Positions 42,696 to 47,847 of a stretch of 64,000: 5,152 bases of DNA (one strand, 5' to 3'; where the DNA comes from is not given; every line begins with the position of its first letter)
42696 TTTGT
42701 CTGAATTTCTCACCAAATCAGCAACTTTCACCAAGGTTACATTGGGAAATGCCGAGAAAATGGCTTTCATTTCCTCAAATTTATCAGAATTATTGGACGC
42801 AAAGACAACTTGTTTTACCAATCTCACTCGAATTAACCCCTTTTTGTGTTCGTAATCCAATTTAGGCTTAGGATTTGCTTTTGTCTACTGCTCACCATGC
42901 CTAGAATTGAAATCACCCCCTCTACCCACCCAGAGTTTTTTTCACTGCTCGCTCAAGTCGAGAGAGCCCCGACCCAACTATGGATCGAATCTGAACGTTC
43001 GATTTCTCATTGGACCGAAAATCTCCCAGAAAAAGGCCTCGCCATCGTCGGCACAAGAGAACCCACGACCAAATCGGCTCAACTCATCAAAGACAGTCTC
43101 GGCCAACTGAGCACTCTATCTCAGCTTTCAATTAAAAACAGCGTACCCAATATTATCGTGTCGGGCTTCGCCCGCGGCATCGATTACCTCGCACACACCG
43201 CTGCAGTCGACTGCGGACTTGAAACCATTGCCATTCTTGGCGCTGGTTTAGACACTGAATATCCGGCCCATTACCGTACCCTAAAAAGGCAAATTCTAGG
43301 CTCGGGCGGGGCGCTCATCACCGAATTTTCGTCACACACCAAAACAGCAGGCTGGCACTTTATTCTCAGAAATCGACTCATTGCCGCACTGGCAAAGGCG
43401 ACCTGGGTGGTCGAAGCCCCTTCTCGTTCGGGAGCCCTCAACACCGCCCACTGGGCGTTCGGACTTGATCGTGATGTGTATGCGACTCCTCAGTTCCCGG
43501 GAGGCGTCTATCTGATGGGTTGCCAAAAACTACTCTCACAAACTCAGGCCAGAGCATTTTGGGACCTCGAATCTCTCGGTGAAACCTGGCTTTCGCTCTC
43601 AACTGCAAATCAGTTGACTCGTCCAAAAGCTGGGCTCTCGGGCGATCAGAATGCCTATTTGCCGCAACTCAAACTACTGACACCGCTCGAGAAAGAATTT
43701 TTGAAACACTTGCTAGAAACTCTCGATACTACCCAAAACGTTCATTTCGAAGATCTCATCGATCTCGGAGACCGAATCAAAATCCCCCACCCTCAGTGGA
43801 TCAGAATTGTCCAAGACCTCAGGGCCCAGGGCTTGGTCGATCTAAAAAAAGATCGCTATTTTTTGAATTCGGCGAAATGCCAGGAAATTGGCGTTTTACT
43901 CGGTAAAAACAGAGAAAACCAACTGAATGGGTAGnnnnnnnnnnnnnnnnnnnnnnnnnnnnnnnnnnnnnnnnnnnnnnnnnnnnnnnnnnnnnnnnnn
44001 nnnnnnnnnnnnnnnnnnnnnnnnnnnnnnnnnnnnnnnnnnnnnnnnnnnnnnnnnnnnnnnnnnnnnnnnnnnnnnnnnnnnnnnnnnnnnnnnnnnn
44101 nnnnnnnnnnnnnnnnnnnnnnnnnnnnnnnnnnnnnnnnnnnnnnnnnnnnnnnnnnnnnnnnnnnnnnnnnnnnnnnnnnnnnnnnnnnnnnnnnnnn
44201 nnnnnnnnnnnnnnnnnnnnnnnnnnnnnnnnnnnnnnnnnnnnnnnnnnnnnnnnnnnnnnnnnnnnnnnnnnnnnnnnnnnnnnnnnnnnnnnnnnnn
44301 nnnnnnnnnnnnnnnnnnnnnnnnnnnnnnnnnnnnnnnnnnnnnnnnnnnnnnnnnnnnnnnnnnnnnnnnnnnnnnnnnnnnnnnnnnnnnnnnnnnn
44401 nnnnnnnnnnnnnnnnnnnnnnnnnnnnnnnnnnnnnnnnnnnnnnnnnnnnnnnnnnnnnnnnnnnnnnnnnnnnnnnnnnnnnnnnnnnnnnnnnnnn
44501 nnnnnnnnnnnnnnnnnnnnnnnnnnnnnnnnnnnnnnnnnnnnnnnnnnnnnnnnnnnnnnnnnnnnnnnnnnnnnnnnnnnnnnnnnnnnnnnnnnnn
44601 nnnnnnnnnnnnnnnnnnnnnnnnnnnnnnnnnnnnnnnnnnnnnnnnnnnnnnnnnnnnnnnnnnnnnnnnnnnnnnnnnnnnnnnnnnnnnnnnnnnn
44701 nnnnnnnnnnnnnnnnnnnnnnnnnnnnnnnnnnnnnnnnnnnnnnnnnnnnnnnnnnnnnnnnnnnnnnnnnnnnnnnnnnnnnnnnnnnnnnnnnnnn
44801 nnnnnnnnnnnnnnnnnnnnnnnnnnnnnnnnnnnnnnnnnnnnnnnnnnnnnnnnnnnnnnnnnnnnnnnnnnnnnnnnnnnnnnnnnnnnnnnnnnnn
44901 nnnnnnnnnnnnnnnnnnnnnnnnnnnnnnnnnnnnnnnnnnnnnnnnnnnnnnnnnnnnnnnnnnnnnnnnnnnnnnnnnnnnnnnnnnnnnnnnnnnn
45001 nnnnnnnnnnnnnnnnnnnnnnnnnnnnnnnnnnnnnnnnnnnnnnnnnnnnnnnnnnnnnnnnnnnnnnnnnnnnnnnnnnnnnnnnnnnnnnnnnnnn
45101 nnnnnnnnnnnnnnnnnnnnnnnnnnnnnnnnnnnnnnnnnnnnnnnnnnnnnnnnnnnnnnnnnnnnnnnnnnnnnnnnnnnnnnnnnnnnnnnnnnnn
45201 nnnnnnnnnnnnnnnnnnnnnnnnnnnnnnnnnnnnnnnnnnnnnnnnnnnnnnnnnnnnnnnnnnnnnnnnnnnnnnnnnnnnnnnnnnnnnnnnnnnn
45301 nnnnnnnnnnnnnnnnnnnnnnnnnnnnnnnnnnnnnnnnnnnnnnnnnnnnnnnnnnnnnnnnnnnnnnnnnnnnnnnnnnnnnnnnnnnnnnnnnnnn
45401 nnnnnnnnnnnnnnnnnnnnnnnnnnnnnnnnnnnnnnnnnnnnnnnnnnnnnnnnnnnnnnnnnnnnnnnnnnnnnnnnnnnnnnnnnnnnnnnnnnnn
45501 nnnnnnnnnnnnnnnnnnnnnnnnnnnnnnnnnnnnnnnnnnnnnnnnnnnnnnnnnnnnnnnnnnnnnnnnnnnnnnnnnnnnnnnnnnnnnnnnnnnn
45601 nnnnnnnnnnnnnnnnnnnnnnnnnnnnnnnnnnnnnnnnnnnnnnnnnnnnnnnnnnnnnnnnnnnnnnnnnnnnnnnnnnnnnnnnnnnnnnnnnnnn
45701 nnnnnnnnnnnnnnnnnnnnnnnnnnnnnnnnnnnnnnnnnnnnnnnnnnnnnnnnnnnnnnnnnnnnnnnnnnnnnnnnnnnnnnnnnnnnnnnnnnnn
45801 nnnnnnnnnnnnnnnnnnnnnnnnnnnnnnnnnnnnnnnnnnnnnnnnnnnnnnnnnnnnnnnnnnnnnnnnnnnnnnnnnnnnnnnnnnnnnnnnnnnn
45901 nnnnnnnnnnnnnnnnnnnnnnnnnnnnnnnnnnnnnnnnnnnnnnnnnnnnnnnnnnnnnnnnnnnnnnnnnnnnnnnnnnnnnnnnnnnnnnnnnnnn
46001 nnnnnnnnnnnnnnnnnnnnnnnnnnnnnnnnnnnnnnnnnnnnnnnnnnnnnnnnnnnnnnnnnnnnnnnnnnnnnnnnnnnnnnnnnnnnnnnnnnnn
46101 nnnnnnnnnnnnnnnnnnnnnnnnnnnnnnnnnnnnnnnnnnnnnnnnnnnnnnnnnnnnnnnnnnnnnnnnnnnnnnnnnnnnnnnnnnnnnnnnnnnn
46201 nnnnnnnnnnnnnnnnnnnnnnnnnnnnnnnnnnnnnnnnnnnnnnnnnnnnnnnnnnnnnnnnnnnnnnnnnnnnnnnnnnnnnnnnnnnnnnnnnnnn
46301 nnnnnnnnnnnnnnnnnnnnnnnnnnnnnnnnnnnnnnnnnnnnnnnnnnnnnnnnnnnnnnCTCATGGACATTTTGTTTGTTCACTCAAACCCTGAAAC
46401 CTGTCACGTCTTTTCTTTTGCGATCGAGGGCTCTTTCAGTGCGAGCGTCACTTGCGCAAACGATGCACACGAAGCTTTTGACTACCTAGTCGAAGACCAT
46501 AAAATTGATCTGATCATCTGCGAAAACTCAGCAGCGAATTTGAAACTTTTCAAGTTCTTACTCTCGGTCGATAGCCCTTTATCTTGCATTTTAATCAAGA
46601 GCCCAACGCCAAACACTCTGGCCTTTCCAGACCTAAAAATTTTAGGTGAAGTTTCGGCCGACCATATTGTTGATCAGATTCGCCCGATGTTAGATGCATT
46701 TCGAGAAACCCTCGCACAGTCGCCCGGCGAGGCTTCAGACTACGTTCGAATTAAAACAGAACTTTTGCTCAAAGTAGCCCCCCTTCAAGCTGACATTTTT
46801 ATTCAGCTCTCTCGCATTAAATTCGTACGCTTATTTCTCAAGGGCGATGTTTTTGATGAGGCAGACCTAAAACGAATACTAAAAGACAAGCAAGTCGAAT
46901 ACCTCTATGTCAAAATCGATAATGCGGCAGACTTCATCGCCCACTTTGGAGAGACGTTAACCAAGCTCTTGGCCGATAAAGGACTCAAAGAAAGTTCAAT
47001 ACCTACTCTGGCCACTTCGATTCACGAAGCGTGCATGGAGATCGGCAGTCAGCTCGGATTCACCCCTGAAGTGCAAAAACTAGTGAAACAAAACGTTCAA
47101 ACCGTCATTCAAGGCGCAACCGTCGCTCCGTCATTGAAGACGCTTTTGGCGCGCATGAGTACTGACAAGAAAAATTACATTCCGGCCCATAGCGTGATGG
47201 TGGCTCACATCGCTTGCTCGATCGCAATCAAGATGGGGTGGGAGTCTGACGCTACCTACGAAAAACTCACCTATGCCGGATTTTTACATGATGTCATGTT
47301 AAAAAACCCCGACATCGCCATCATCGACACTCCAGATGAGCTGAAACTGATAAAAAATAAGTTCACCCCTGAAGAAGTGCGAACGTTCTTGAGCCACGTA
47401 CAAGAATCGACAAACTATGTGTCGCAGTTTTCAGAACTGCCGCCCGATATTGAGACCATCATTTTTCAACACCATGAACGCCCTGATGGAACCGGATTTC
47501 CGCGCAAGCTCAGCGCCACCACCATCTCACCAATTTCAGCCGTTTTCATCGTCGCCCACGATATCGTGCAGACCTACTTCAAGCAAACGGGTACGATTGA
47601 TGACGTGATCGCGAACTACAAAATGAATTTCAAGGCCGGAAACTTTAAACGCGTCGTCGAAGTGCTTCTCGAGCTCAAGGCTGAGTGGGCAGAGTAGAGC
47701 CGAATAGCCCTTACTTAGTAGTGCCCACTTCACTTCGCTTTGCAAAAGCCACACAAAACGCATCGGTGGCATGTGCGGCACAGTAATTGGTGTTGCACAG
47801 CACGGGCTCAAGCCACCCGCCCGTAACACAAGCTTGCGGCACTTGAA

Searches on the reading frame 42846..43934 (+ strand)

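Call 75: search_protein_families(library=pfam, proteins=[window:42846-43934:+], max_evalue=0.00001)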
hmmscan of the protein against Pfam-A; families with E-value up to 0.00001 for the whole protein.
window:42846-43934:+ (362 aa): 1 family
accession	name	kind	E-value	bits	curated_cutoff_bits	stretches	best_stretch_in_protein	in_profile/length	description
PF02481.21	DNA_processg_A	-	2.8e-49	167.6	29.6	1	20-234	6-207/212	DNA recombination-mediator protein A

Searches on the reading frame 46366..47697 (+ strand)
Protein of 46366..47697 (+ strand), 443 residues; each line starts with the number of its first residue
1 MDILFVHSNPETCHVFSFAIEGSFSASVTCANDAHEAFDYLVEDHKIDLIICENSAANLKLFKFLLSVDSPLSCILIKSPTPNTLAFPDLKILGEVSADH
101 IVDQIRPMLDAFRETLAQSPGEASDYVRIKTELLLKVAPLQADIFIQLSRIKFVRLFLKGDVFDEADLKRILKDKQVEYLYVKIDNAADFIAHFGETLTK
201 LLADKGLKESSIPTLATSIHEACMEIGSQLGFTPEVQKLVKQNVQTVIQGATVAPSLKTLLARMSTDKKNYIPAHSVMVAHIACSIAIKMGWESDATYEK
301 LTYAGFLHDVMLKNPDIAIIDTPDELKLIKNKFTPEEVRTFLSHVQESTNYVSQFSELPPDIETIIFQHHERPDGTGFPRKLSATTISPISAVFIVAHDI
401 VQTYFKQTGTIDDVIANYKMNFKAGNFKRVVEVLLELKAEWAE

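Call 75: search_protein_families(library=pfam, proteins=[window:46366-47697:+], max_evalue=0.00001)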
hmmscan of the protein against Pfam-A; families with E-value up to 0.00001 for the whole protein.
window:46366-47697:+ (443 aa): 2 families
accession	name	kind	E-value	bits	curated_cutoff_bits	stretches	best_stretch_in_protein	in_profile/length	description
PF13487.12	HD_5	-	4.6e-12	46.5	27.2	1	261-398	3-134/170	HD domain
PF01966.28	HD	-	2.5e-08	34.6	22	1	275-382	4-95/116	HD domain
